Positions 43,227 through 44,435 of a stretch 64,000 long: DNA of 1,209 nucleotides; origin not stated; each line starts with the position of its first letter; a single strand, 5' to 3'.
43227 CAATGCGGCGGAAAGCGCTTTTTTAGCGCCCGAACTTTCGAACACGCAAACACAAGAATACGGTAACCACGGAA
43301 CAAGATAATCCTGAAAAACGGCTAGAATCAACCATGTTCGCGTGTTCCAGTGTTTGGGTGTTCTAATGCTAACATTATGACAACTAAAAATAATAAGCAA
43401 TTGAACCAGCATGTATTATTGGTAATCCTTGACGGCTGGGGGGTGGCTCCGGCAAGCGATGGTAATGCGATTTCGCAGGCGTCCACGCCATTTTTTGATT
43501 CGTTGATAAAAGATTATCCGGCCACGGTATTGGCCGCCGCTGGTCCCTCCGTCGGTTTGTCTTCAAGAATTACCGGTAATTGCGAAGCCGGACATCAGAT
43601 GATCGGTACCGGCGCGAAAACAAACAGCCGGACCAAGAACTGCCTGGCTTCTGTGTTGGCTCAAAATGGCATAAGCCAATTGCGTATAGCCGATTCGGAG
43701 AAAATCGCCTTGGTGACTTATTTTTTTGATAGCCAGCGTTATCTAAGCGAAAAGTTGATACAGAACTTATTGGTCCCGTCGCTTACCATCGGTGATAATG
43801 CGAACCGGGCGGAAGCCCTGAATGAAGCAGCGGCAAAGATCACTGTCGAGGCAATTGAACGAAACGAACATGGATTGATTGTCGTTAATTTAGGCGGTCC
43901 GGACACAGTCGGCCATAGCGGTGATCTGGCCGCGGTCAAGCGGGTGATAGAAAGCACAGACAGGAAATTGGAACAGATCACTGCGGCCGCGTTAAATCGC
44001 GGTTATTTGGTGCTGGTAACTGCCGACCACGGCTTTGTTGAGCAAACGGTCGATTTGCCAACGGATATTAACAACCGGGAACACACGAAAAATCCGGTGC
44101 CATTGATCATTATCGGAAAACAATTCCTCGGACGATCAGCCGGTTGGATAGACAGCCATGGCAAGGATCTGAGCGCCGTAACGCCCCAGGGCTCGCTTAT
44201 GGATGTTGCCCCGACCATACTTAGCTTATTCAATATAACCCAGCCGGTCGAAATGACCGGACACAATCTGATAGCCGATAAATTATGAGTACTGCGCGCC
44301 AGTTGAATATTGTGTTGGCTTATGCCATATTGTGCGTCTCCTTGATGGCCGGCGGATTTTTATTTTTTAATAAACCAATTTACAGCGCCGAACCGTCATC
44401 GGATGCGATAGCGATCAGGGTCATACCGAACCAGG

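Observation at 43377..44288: Domain-deleted iPGM paralogue with Ser->Cys at the catalytic nucleophile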

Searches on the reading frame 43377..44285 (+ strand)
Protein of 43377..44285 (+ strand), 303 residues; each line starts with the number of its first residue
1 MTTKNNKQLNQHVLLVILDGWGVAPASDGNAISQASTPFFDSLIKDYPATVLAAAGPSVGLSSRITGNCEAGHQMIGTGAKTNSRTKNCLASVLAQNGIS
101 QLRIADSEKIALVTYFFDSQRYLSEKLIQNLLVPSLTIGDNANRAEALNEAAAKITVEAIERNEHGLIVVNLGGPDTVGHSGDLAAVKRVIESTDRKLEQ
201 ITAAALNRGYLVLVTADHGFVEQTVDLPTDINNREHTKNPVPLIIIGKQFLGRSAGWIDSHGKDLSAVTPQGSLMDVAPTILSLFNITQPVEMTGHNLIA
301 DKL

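Call 3: search_protein_families(library=pfam, proteins=[window:43377-44285:+], max_evalue=0.01)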
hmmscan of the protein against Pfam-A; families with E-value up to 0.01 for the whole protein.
window:43377-44285:+ (303 aa): 4 families
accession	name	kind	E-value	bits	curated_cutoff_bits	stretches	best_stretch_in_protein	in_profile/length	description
PF01676.23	Metalloenzyme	-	1.6e-50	172.4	24.3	1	12-287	2-250/252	Metalloenzyme superfamily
PF01663.27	Phosphodiest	-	2.4e-06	27.9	23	1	148-223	136-224/342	Type I phosphodiesterase / nucleotide pyrophosphatase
PF00884.28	Sulfatase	-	0.00025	20.9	25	1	185-287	204-301/301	Sulfatase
PF08665.17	PglZ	-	0.0011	19.4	25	1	167-224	116-176/179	PglZ domain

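Call 4: search_protein_families(library=ncbifam, proteins=[window:43377-44285:+], max_evalue=0.01)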
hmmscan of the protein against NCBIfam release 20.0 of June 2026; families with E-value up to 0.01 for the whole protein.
window:43377-44285:+ (303 aa): 12 families
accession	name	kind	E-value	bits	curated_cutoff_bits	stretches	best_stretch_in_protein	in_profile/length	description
TIGR01307.1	pgm_bpd_ind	equivalog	1.2e-60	205.5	330.65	2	85-299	305-504/504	2,3-bisphosphoglycerate-independent phosphoglycerate mutase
NF003897.0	PRK05434.1-5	equivalog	4.1e-44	150.9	862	2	86-299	313-511/514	2,3-bisphosphoglycerate-independent phosphoglycerate mutase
TIGR00306.2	apgM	subfamily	3.3e-15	56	320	1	149-249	276-369/403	2,3-bisphosphoglycerate-independent phosphoglycerate mutase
NF003104.0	PRK04024.1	equivalog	1.3e-13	50.5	489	1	144-249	275-369/412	2,3-bisphosphoglycerate-independent phosphoglycerate mutase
NF009049.0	PRK12383.1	equivalog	7.3e-11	41.6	254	1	153-255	275-369/408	phosphopentomutase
NF003766.0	PRK05362.1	equivalog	1.4e-09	37.2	256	1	149-256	263-364/396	phosphopentomutase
NF003242.0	PRK04200.1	equivalog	3.8e-09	35.9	426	1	150-250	271-362/395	cofactor-independent phosphoglycerate mutase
TIGR02535.1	hyp_Hser_kinase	hypoth_equivalog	8.9e-09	34.6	446.3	1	153-249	275-363/397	proposed homoserine kinase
NF038358.1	phophono_PhpG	equivalog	2.2e-07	29.9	545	1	155-249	299-384/417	CMP-5'-phosphonoformate--3-phosphoglycerate phosphonoformyl transferase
NF003160.0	PRK04135.1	equivalog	1.8e-05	23.6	468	0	4-46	9-53/403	2,3-bisphosphoglycerate-independent phosphoglycerate mutase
TIGR01696.1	deoB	equivalog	8.2e-05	21.6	341.2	1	149-251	254-349/381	phosphopentomutase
NF033446.0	BREX_PglZ_2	exception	0.0021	16.3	200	0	196-221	619-644/890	BREX-2 system phosphatase PglZ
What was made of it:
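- On iPGM / GpmI (EC 5.4.2.12, TIGR01307): NF003897 gives 150.9 against 862 (call 4).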

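Call 6: find_homologous_proteins(query=window:43377-44285:+, max_evalue=0.00001)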
Query window:43377-44285:+ (303 aa): 3582 proteins with E <= 0.00001 among 8000 candidates; the best 120 are listed.
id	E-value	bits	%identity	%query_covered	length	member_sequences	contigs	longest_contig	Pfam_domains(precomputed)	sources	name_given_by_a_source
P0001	4.9e-194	661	100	100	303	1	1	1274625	PF01676.24,PF01663.28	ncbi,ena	-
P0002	1.7e-60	223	37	72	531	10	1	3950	PF06415.19,PF01676.24,PF01663.28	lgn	-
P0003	2.5e-60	222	43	70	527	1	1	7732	PF06415.19,PF01676.24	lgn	-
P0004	3.6e-60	222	39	70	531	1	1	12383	PF06415.19,PF01676.24,PF01663.28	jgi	jgi:2,3-bisphosphoglycerate-independent phosphoglycerate mutase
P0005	3.6e-60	222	39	70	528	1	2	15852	PF06415.19,PF01676.24,PF01663.28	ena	-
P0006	4.9e-60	221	42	73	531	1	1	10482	PF06415.19,PF01676.24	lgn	-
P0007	7.8e-60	221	43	70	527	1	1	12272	PF06415.19,PF01676.24,PF01663.28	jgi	jgi:2,3-bisphosphoglycerate-independent phosphoglycerate mutase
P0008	8.2e-60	221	40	70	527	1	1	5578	PF06415.19,PF01676.24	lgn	-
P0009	1.5e-59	220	39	70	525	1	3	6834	PF06415.19,PF01676.24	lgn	-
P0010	1.2e-58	217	41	69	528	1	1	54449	PF06415.19,PF01676.24,PF01663.28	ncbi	-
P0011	1.6e-58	216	41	70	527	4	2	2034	PF06415.19,PF01676.24,PF01663.28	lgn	-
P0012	1.9e-58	216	40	69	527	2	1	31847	PF06415.19,PF01676.24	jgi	jgi:2,3-bisphosphoglycerate-independent phosphoglycerate mutase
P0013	4.3e-58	215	40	70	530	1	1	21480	PF06415.19,PF01676.24,PF01663.28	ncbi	-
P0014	5.2e-58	215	40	72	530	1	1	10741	PF06415.19,PF01676.24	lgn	-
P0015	6.0e-58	215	42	70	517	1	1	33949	PF06415.19,PF01676.24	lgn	-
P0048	4.6e-56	208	39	95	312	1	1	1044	PF01676.24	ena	-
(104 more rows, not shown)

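Call 7: search_solved_structures(query=window:43377-44285:+, show_alignments=2)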
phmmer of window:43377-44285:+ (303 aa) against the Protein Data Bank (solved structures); distinct sequences matched with E-value up to 0.001: 13.
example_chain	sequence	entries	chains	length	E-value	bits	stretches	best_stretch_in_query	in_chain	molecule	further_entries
1o99_A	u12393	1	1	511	3.2e-38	134.9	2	85-300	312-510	2,3-BISPHOSPHOGLYCERATE-INDEPENDENT PHOSPHOGLYCERATE MUTASE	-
1ejj_A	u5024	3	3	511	4.4e-38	134.5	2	85-300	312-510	PHOSPHOGLYCERATE MUTASE | 2,3-BISPHOSPHOGLYCERATE-INDEPENDENT PHOSPHOGLYCERATE MUTASE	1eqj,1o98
2ify_A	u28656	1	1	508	2.4e-37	132.1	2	86-299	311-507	2,3-bisphosphoglycerate-independent phosphoglycerate mutase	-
5kgn_A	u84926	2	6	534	2.6e-35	125.4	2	85-299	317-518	2,3-bisphosphoglycerate-independent phosphoglycerate mutase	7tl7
7knf_A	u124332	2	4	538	2.7e-35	125.4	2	85-299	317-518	2,3-bisphosphoglycerate-independent phosphoglycerate mutase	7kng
5kgl_A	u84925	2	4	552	3e-35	125.2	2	85-299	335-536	2,3-bisphosphoglycerate-independent phosphoglycerate mutase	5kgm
5vpu_A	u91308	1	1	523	3.9e-34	121.6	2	85-300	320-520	2,3-bisphosphoglycerate-independent phosphoglycerate mutase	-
4my4_A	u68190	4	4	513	4.7e-34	121.3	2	87-299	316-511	2,3-bisphosphoglycerate-independent phosphoglycerate mutase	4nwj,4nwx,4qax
7tl8_A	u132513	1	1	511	4.8e-34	121.2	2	87-299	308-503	2,3-bisphosphoglycerate-independent phosphoglycerate mutase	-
3igy_B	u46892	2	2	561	1.2e-19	74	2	94-225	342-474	Cofactor-independent phosphoglycerate mutase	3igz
3nvl_A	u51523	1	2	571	4.1e-19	72.3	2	94-226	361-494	2,3-bisphosphoglycerate-independent phosphoglycerate mutase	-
3idd_A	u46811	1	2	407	0.00042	23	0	162-245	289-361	2,3-bisphosphoglycerate-independent phosphoglycerate mutase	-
3kd8_A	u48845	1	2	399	0.00056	22.6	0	162-245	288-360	2,3-bisphosphoglycerate-independent phosphoglycerate mutase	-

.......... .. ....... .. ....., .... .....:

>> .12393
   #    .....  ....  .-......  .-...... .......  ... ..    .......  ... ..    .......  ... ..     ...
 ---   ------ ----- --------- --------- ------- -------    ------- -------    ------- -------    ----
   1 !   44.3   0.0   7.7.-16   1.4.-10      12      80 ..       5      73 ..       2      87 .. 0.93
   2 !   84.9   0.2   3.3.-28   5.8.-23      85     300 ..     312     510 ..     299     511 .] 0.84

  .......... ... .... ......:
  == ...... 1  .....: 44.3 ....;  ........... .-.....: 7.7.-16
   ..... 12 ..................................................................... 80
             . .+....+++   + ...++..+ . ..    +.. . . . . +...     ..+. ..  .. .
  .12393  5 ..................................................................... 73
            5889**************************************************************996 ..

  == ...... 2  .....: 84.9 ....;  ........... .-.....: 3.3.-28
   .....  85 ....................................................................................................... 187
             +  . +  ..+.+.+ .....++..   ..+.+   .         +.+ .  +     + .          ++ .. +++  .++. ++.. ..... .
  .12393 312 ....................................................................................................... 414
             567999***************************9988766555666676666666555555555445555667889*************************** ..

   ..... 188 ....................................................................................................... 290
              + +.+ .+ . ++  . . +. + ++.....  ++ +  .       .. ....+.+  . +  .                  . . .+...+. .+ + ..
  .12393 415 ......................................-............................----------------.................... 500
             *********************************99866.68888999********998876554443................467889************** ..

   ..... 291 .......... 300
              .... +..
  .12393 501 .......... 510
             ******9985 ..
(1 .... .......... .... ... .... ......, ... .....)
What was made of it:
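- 43581..43583 (+): TGC codon for Cys69, at the position of the catalytic nucleophile (Ser62 of G. stearothermophilus iPGM). Ungapped alignment to 1EJJ and 1O99 (call 7).
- Checked: GNCEAGH pairs ungapped with GNSEVGH, so Cys69 corresponds to Ser62 (call 7).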

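Call 9: find_encoding_contigs(protein=P0048, flank=5000)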
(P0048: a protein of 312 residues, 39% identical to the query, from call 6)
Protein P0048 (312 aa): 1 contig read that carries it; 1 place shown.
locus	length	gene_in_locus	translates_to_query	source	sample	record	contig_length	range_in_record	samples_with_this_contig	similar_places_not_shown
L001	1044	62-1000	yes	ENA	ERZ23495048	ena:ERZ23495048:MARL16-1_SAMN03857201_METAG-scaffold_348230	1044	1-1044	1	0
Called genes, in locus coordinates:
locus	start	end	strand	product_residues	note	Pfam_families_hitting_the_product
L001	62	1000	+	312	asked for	PF01676:Metalloenzyme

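Call 12: find_encoding_contigs(protein=P0001, flank=10000)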
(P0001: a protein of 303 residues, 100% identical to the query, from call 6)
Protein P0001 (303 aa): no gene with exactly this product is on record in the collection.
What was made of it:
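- Tried and rejected: P0001 itself is not indexed in find_encoding_contigs (call 12), so the rest of its genome could not be inspected.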

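Call 17: search_protein_representatives(alignment_id=A1)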
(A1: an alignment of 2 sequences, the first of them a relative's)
Query: 2 sequences, 312 profile positions. Proteins with E-value up to 0.001 (for the whole library): 8678; up to 1e-10: 4146; up to 1e-30: 1206. The best 150 are listed.
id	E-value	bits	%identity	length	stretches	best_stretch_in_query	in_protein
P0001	3.9e-170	581.3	-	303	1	1-305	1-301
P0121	1.1e-129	448.4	-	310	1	8-307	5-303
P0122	1.1e-83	297.4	-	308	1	1-303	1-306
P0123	3.7e-79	282.5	-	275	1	36-304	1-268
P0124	9.3e-78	277.8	-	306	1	12-303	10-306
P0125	7.6e-76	271.6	-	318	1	4-303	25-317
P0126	1.8e-75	270.4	-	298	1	2-304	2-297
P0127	2.9e-71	256.5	-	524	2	94-303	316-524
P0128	1.1e-70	254.6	-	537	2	86-303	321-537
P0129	1.3e-70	254.4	-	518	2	90-303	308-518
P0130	1.6e-70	254.1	-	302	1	7-304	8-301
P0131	2.2e-69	250.4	-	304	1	3-305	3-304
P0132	8.4e-68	245.1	-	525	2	93-303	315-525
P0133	9.8e-68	244.9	-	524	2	88-303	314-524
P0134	1.2e-67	244.7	-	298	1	3-303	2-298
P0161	1.9e-62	227.5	-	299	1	4-305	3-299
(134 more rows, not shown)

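Call 20: find_homologous_proteins(query=A2, max_evalue=1e-10)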
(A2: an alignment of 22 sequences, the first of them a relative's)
Query A2 (22 sequences) (303 aa, profile of the alignment): 6324 proteins with E <= 1e-10 among 8000 candidates; the best 120 are listed.
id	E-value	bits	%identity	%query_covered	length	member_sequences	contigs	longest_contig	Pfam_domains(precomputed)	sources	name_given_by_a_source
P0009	2.3e-117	410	39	70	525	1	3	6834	PF06415.19,PF01676.24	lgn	-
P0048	6.7e-117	408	39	95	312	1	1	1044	PF01676.24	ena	-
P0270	1.2e-116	407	41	70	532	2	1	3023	PF06415.19,PF00245.26,PF01676.24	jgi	jgi:2,3-bisphosphoglycerate-independent phosphoglycerate mutase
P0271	1.7e-116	407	42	70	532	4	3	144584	PF06415.19,PF01676.24,PF01663.28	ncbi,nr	ncbi:MAG: 2,3-bisphosphoglycerate-independent phosphoglycerate mutase [Patescibacteria group bacteri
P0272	2.2e-116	407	38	72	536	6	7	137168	PF06415.19,PF01676.24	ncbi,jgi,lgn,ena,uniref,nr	ncbi:MAG: 2,3-bisphosphoglycerate-independent phosphoglycerate mutase [Candidatus Falkowbacteria bac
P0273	6.4e-116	405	40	70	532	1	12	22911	PF06415.19,PF01676.24,PF01663.28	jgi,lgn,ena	-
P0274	1.4e-115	404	40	70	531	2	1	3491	PF06415.19,PF01676.24,PF01663.28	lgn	-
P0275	1.4e-115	404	42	70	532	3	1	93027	PF06415.19,PF01676.24,PF01663.28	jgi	-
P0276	4.5e-115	402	42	70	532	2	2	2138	PF06415.19,PF01676.24,PF01663.28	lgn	-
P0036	5.0e-115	402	41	71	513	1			PF06415.19,PF01676.24,PF01663.28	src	-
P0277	5.3e-115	402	41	95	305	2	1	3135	PF01676.24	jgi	-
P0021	5.6e-115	402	39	69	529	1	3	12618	PF06415.19,PF01676.24,PF01663.28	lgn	-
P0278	6.0e-115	402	39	69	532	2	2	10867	PF06415.19,PF01676.24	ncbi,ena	-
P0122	8.1e-115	401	38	99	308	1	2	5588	PF01676.24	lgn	-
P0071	9.3e-115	401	40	70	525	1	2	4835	PF06415.19,PF01676.24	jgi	jgi:2,3-bisphosphoglycerate-independent phosphoglycerate mutase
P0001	2.6e-108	380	100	100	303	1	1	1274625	PF01676.24,PF01663.28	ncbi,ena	-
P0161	3.2e-107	376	33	98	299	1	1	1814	PF01676.24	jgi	jgi:bisphosphoglycerate-independent phosphoglycerate mutase (AlkP superfamily)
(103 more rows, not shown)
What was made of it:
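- Tried and rejected: Full-length copies score as high (call 20), so the family cannot be retrieved by score alone; length and key-residue tables were used instead.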

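Call 21: find_encoding_contigs(protein=P0122, flank=6000, max_places=3)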
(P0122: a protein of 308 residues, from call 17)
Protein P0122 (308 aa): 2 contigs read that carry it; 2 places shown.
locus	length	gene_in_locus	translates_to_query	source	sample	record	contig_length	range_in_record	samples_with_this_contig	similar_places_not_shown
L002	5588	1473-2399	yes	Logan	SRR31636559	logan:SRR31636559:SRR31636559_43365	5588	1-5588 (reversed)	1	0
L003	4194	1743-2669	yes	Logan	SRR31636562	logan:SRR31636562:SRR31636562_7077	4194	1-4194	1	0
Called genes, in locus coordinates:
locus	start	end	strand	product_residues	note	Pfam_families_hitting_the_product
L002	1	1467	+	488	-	?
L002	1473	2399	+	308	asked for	PF01676:Metalloenzyme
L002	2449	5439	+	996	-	PF11617:Cu-binding_MopE (weak)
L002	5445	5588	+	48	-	?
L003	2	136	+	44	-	?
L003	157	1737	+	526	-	PF01676:Metalloenzyme, PF06415:iPGM_N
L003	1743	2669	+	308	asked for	PF01676:Metalloenzyme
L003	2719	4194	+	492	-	?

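Call 22: find_encoding_contigs(protein=P0277, flank=6000, max_places=3)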
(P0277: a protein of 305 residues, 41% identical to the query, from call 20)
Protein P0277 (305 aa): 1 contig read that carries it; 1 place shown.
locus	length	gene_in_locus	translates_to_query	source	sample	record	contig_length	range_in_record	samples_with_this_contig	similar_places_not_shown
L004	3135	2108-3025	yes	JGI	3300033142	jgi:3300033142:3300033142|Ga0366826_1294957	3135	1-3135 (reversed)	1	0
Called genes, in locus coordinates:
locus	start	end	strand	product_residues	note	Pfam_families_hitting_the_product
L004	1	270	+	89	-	?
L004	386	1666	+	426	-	PF01676:Metalloenzyme, PF06415:iPGM_N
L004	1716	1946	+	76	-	PF01676:Metalloenzyme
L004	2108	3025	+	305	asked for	PF01676:Metalloenzyme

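Call 23: find_encoding_contigs(protein=P0126, flank=6000, max_places=3)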
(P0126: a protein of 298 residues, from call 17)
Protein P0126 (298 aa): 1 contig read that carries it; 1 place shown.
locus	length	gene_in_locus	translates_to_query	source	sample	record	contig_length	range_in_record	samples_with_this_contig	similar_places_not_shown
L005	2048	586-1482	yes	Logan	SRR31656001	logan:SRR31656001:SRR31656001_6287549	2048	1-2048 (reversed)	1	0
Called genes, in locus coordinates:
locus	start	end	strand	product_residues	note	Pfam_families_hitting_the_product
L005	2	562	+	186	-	?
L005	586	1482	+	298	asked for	PF01676:Metalloenzyme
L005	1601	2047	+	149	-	?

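Call 25: find_related_loci(query=A1, collection=genome_contigs, flank=8000)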
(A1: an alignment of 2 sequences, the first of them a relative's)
Query A1 (303 aa) in genome_contigs; peptide patterns used: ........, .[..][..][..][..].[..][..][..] (x = any residue, [..] = any of these).
186 stretches matched a pattern, but none encodes a relative of the query by tblastn (E <= 1e-3).
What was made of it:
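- Tried and rejected: With the two-sequence alignment, the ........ pattern found no relative in GTDB representatives (call 25).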

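Call 27: find_related_loci(query=A1, collection=metagenome_contigs, flank=8000)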
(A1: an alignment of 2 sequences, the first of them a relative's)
Query A1 (303 aa) in metagenome_contigs; peptide patterns used: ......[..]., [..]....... (x = any residue, [..] = any of these).
600 stretches matched a pattern (row limit reached: there are more); 547 encode a relative of the query (tblastn E <= 1e-3); the best 80 are kept; 80 distinct loci.
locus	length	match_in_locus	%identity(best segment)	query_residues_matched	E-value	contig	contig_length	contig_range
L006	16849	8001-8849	32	13-299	5e-50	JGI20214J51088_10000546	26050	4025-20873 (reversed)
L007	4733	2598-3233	40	88-299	1e-47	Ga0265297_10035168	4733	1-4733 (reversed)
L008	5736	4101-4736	42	85-299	3e-45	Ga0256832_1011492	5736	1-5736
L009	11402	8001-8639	40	87-299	6e-45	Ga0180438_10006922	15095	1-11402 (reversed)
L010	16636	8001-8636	42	88-299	6e-45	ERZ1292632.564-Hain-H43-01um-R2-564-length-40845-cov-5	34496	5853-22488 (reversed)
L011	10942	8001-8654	39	82-299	1e-44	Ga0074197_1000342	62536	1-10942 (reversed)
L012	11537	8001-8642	40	90-302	8e-44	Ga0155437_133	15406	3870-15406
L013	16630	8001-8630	40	90-299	9e-44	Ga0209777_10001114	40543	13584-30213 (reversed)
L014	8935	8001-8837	34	13-299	2e-43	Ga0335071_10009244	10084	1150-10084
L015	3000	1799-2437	40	84-299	7e-43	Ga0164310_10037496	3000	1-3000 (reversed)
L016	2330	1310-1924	37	90-299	9e-43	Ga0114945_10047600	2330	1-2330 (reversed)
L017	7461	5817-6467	41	80-299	1e-41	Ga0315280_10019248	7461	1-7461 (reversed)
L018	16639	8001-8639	41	87-299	1e-41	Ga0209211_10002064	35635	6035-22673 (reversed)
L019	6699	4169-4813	39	80-299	2e-41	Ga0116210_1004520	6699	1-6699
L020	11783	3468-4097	38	90-299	2e-41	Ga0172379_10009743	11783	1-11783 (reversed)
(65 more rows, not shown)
